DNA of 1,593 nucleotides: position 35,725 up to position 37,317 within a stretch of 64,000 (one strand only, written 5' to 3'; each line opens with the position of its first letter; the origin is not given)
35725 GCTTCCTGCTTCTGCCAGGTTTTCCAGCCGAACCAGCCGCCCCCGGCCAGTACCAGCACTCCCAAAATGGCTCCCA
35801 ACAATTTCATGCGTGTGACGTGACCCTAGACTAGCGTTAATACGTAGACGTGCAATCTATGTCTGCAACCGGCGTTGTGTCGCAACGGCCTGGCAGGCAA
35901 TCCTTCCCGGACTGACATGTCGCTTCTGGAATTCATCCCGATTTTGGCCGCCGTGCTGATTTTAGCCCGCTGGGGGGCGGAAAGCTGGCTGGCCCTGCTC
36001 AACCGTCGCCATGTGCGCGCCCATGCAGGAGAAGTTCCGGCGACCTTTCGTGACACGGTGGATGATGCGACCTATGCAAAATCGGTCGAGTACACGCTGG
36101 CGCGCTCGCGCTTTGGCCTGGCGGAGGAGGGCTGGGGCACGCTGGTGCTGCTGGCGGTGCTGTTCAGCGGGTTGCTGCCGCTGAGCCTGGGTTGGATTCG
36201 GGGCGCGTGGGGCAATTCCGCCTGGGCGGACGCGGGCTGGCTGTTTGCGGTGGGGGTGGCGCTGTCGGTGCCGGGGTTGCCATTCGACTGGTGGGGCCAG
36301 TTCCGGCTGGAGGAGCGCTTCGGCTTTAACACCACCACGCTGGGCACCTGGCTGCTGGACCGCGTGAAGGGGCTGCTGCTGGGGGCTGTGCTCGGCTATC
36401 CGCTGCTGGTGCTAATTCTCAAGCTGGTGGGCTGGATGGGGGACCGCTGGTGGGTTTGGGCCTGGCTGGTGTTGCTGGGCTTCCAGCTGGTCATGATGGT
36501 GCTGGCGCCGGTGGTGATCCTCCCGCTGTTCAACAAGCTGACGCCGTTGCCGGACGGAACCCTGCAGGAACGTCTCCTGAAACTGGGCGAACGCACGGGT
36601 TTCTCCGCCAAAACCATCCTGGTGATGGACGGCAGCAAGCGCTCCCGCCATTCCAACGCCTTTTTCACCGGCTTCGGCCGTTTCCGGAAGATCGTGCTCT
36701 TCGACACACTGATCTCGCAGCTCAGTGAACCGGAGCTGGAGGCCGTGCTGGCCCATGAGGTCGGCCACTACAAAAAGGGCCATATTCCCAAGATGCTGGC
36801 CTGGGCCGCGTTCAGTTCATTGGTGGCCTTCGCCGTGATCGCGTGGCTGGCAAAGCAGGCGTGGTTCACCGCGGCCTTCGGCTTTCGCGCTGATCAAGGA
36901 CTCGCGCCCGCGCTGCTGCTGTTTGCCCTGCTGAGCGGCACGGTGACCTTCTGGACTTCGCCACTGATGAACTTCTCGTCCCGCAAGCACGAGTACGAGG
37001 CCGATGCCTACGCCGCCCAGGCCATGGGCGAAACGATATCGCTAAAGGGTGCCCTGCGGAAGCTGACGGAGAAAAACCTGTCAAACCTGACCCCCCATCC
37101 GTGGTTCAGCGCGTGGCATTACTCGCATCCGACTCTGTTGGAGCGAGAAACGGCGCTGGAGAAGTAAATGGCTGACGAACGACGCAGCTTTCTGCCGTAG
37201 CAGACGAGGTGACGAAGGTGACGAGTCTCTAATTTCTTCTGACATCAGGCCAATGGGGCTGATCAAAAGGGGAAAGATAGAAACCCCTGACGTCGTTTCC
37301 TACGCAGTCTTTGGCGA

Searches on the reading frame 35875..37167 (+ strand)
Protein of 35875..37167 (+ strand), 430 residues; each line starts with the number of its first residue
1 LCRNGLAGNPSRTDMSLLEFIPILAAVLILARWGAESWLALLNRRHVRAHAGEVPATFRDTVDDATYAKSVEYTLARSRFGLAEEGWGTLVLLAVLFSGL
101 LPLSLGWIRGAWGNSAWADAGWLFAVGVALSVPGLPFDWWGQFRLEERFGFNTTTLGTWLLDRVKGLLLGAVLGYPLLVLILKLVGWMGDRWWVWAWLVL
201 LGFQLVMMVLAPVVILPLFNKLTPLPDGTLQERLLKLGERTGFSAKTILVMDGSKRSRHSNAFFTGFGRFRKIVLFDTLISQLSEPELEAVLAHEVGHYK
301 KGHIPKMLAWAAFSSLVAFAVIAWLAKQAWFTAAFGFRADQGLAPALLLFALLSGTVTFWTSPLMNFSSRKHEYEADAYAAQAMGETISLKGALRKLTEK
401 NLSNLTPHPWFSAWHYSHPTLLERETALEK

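Call 3: search_protein_families(library=pfam, proteins=[window:35875-37167:+], max_evalue=0.01)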
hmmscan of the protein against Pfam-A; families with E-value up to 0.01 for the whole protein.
window:35875-37167:+ (430 aa): 3 families
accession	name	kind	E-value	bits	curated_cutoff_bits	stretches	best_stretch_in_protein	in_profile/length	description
PF16491.10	Peptidase_M48_N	-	3.6e-55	187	27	1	44-221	2-179/179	CAAX prenyl protease N-terminal, five membrane helices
PF01435.24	Peptidase_M48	-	8.7e-36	123.9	20.3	1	225-429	2-183/186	Peptidase family M48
PF05569.17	Peptidase_M56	-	0.0098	15.5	31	0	192-327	103-232/296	BlaR1 peptidase M56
